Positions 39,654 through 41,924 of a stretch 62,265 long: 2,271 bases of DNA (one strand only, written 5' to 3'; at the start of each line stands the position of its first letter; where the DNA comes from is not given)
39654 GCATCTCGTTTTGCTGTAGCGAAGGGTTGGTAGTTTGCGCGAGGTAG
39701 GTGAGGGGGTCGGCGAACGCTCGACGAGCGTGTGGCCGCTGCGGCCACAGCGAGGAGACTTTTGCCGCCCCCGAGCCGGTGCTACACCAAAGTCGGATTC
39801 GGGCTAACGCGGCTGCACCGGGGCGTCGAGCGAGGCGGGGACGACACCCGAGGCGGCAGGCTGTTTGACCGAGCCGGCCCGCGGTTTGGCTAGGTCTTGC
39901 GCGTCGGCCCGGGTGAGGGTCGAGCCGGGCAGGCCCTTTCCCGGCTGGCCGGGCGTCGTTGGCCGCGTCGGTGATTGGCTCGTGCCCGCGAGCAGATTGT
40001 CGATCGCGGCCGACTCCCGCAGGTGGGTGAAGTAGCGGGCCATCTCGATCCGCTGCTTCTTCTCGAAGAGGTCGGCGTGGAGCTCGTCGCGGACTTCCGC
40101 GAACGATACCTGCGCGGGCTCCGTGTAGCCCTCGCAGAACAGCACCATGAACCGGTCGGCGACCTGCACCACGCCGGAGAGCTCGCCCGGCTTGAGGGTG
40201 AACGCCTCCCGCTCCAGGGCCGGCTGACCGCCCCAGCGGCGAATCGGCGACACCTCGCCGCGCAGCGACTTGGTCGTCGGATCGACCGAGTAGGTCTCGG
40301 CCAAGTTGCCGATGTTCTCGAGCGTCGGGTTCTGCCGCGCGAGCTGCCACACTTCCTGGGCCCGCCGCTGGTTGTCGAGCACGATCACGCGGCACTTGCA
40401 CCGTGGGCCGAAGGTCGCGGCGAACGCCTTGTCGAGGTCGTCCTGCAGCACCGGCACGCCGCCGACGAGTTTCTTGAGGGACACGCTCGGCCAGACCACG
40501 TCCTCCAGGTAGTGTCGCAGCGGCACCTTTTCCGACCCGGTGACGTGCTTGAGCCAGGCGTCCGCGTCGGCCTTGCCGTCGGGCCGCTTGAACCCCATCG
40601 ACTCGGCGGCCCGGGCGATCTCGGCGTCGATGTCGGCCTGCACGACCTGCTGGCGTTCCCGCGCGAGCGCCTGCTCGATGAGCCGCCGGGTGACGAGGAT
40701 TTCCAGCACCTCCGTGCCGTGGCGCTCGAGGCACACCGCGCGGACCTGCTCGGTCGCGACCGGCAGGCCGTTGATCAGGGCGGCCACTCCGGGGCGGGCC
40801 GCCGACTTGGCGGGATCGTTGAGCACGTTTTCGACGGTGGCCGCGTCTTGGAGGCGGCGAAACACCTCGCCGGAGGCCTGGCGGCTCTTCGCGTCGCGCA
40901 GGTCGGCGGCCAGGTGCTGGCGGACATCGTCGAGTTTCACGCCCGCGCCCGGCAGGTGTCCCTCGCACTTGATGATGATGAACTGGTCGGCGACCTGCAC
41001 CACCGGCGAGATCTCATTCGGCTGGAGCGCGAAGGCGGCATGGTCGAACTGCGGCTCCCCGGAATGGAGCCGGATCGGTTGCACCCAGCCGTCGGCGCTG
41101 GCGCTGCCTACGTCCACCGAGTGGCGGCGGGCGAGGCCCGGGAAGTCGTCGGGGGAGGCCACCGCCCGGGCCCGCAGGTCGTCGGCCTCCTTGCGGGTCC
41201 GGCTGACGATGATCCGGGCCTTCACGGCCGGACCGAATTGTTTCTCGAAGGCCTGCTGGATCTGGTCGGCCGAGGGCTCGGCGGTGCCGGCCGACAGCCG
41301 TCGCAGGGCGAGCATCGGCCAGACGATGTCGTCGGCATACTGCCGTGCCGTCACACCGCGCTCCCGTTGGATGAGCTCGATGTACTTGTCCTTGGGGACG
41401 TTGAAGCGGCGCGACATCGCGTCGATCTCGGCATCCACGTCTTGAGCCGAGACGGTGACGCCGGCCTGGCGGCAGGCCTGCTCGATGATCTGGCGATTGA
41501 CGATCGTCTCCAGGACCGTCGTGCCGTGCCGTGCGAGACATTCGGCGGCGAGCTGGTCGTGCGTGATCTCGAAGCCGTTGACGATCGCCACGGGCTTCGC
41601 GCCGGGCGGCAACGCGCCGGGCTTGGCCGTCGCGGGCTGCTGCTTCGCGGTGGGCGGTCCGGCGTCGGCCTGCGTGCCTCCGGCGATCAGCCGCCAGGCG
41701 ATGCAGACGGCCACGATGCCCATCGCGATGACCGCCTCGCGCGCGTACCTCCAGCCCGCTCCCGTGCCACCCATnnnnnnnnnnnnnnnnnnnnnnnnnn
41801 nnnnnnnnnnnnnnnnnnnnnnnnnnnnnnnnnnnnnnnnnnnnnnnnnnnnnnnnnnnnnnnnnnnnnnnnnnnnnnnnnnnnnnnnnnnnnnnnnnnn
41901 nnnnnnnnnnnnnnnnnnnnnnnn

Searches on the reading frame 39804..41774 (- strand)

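Call 75: search_protein_families(library=pfam, proteins=[window:39804-41774:-], max_evalue=0.00001)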
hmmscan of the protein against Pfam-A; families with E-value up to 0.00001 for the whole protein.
window:39804-41774:- (656 aa): 4 families
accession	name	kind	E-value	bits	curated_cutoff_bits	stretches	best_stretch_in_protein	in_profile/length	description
PF00639.27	Rotamase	-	1.3e-18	68.2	21.7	1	192-271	17-96/97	PPIC-type PPIASE domain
PF13145.12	Rotamase_2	-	1.2e-15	58.8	27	2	471-563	35-121/121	PPIC-type PPIASE domain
PF13616.12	Rotamase_3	-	8.8e-11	42.8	22.5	0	193-269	36-111/116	PPIC-type PPIASE domain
PF13624.11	SurA_N_3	-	3.1e-08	34.1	27.2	0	85-150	85-152/162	SurA-like N-terminal domain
